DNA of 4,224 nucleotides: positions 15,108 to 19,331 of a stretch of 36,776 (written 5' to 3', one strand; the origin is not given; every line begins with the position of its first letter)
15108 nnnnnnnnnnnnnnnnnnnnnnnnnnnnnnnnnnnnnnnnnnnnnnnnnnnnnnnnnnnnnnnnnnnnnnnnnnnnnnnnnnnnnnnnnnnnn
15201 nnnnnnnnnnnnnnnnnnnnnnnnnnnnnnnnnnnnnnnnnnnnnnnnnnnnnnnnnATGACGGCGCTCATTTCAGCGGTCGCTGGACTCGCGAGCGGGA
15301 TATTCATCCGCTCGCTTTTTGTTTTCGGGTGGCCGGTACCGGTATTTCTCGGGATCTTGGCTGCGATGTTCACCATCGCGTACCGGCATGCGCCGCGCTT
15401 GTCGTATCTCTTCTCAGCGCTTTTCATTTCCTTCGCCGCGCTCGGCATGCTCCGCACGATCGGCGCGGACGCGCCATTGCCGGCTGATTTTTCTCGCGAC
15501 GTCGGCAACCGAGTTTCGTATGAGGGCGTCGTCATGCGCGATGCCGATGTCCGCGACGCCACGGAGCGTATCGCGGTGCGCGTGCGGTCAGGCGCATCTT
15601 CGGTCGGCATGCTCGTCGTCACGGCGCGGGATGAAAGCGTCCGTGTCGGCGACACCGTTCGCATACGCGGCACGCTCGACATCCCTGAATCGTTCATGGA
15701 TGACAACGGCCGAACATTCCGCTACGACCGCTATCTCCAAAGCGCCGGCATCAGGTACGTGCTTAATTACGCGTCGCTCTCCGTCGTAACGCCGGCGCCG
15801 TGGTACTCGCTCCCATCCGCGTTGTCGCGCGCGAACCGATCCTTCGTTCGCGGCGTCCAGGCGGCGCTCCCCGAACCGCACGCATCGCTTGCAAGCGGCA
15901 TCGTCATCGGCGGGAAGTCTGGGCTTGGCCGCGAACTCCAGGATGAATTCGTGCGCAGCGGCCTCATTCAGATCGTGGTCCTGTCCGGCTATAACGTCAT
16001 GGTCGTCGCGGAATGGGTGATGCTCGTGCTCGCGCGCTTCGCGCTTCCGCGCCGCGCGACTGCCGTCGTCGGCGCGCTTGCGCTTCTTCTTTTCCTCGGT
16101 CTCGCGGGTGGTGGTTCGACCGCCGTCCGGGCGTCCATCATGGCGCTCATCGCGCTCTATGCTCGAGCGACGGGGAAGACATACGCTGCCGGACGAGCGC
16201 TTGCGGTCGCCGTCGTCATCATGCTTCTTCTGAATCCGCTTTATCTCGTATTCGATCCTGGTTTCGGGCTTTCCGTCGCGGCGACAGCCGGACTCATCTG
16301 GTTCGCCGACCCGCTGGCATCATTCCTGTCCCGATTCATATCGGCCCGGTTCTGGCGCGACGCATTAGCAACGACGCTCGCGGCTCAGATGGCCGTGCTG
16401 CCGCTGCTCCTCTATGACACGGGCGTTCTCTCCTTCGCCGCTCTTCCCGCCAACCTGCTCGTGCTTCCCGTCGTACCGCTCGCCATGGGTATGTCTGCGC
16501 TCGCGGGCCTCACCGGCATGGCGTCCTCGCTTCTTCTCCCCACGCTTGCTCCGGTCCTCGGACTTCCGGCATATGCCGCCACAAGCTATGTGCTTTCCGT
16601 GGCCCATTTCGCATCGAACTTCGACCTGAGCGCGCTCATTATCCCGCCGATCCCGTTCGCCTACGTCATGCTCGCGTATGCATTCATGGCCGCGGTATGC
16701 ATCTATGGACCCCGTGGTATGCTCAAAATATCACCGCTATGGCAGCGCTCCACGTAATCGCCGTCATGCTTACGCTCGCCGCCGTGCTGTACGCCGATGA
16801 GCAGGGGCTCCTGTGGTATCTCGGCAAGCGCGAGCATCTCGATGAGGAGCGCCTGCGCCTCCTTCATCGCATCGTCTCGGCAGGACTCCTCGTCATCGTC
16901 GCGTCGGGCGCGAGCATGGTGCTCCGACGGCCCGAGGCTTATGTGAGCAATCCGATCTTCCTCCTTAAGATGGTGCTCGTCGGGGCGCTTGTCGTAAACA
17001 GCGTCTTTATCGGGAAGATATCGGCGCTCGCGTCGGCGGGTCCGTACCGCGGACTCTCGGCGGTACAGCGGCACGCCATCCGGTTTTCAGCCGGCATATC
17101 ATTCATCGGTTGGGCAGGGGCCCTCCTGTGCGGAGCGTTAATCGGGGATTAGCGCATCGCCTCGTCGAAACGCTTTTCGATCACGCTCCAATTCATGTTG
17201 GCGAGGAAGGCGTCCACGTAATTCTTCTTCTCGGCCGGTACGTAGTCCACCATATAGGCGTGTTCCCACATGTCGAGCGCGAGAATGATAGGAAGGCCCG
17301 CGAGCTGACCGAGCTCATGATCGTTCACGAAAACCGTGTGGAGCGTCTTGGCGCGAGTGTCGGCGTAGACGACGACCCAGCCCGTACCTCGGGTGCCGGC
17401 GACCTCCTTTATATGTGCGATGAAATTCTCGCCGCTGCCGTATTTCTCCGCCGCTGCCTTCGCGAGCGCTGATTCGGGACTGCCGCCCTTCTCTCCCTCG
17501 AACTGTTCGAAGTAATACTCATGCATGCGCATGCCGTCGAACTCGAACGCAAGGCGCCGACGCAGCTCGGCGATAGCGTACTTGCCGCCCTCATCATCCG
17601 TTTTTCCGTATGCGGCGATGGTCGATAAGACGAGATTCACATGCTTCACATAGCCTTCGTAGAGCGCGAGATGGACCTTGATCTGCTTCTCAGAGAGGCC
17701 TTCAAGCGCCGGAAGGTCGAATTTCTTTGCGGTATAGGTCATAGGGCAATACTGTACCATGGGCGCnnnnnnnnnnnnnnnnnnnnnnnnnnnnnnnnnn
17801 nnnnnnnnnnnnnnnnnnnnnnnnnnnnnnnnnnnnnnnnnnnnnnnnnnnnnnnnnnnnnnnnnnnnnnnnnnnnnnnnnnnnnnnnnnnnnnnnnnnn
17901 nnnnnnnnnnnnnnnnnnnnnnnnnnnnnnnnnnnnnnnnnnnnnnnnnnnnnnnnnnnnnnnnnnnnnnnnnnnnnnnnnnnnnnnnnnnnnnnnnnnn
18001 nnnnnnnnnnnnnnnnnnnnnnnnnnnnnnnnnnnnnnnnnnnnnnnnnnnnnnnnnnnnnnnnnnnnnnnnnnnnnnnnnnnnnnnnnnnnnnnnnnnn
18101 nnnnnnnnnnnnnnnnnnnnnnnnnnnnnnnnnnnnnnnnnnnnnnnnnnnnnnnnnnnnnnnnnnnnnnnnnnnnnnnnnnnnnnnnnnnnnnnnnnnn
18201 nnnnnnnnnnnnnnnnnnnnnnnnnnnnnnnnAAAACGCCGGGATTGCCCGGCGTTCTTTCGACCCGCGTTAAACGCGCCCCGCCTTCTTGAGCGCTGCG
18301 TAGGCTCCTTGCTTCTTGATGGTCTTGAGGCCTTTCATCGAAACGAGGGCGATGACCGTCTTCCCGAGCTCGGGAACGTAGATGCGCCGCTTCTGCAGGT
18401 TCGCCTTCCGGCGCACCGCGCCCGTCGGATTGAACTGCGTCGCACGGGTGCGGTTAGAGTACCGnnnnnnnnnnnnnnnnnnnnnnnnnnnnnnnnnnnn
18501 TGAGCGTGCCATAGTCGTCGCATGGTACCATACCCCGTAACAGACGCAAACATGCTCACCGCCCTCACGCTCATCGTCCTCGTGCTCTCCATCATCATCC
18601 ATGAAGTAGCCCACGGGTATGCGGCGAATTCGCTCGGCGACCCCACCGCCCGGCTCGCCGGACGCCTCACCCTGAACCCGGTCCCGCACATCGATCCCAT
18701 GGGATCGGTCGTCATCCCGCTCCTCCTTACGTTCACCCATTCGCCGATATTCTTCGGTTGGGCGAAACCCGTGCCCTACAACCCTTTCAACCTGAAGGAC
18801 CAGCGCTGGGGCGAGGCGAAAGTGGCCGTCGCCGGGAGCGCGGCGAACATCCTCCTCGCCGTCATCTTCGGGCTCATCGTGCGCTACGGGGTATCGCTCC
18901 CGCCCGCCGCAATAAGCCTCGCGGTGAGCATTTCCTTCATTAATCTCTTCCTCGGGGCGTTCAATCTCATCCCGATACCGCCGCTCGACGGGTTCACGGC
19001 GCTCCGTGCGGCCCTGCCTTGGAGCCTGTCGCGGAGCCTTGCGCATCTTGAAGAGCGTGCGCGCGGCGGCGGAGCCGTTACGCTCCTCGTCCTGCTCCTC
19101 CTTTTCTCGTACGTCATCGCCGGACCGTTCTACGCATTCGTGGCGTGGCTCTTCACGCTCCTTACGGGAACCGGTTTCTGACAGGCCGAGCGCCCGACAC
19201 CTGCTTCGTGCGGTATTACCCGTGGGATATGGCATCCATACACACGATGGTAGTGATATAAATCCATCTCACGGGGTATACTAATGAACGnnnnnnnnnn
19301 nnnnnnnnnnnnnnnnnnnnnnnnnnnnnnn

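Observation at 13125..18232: recJ-rnhA-comEC operon with a nuclease-less ComEC and a separate, apparently dead ComEC-type MBL domain gene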

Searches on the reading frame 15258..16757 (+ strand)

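Call 3: search_protein_families(library=pfam, proteins=[window:15258-16757:+], max_evalue=1)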
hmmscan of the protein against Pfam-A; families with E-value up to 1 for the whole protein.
window:15258-16757:+ (499 aa): 2 families
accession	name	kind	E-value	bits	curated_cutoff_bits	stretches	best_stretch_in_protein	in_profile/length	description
PF03772.21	Competence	-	7.1e-42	144.1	23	1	216-483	2-266/270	Competence protein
PF13567.11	DUF4131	-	3.6e-12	46.7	31.6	1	25-171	6-159/165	Domain of unknown function (DUF4131)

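Call 4: search_protein_families(library=ncbifam, proteins=[window:15258-16757:+], max_evalue=1)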
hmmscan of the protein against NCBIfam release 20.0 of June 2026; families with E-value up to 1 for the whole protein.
window:15258-16757:+ (499 aa): 5 families
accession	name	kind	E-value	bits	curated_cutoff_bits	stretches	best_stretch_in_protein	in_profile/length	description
TIGR00360.1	ComEC_N-term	subfamily_domain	6.4e-18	65.6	36.5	1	239-408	4-166/171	ComEC/Rec2-related protein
TIGR00361.1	ComEC_Rec2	equivalog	4.5e-16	58.1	190.05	1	150-418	79-346/663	DNA internalization-related competence protein ComEC/Rec2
NF008580.0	PRK11539.1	equivalog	4.6e-07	28.6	969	1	207-424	198-422/758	ComEC family protein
NF045979.1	ComEC_MAG0480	equivalog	0.00052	18.9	150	1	215-409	202-389/461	MAG0480 family ComEC-like protein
NF010766.0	PRK14169.1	equivalog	0.062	12.8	450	1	8-122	155-267/283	bifunctional methylenetetrahydrofolate dehydrogenase/methenyltetrahydrofolate cyclohydrolase FolD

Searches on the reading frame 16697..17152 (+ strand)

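Call 3: search_protein_families(library=pfam, proteins=[window:16697-17152:+], max_evalue=1)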
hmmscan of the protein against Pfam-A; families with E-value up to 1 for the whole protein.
window:16697-17152:+ (151 aa): 2 families
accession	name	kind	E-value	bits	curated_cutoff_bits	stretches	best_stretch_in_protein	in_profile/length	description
PF09980.14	DUF2214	-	3.4e-06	27.5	34.1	1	14-103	4-92/147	Predicted membrane protein (DUF2214)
PF03653.18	UPF0093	-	0.01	16.6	34.2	1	16-107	9-106/146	Uncharacterised protein family (UPF0093)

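Call 4: search_protein_families(library=ncbifam, proteins=[window:16697-17152:+], max_evalue=1)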
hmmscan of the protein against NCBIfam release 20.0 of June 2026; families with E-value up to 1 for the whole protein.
window:16697-17152:+ (151 aa): 2 families
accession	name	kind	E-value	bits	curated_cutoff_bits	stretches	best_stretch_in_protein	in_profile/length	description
TIGR00701.1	TIGR00701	equivalog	0.0064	16.6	138.05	1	16-108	6-102/142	protoporphyrinogen oxidase HemJ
NF007438.0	PRK09984.1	equivalog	0.058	12.6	365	1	10-60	202-252/262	phosphonate ABC transporter ATP-binding protein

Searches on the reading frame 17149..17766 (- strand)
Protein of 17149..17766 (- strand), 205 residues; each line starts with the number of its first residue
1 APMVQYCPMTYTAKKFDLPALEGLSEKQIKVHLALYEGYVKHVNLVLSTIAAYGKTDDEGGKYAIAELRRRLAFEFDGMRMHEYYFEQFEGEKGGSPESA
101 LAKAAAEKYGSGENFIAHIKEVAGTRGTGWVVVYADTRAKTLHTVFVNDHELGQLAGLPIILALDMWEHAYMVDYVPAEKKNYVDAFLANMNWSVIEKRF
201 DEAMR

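Call 3: search_protein_families(library=pfam, proteins=[window:17149-17766:-], max_evalue=1)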
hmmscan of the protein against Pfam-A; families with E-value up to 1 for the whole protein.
window:17149-17766:- (205 aa): 2 families
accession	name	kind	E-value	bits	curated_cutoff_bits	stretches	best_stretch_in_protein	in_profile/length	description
PF02777.23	Sod_Fe_C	-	1.4e-20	73.6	20.9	1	97-199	1-102/102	Iron/manganese superoxide dismutases, C-terminal domain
PF00081.27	Sod_Fe_N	-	0.0084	17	27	1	17-89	10-81/82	Iron/manganese superoxide dismutases, alpha-hairpin domain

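Call 4: search_protein_families(library=ncbifam, proteins=[window:17149-17766:-], max_evalue=1)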
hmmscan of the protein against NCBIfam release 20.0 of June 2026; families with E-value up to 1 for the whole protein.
window:17149-17766:- (205 aa): 3 families
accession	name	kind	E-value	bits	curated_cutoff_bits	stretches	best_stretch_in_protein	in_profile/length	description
NF041312.1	Superox_dis_Halo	equivalog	4.2e-27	95.4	300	1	16-204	7-192/196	superoxide dismutase [Mn]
NF007832.0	PRK10543.1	equivalog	7.6e-15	54.9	348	1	79-201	71-192/193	superoxide dismutase [Fe]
NF008177.0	PRK10925.1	equivalog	4.2e-10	39.8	363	1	77-202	77-204/206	superoxide dismutase [Mn]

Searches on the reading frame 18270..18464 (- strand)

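Call 78: search_protein_families(library=pfam, max_evalue=0.01, proteins=[window:18270-18464:-])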
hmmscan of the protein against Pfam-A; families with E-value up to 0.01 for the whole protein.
window:18270-18464:- (64 aa): 1 family
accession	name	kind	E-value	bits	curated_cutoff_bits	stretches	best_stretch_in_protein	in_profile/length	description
PF00830.24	Ribosomal_L28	-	3.4e-08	33.8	27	1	20-51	28-59/60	Ribosomal L28 family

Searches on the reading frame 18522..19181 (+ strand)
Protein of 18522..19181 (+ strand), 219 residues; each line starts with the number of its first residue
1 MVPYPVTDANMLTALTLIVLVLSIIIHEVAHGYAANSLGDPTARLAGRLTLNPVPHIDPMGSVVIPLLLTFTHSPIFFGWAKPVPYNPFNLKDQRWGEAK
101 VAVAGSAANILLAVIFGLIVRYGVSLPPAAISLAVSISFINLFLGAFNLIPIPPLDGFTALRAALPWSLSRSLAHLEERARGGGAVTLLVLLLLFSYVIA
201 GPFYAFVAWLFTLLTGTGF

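Call 78: search_protein_families(library=pfam, max_evalue=0.01, proteins=[window:18522-19181:+])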
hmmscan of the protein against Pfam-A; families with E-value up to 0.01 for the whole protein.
window:18522-19181:+ (219 aa): 1 family
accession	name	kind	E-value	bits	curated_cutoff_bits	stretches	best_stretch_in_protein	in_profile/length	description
PF02163.28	Peptidase_M50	-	1.4e-14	54.4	27.2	2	131-175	160-204/221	Peptidase family M50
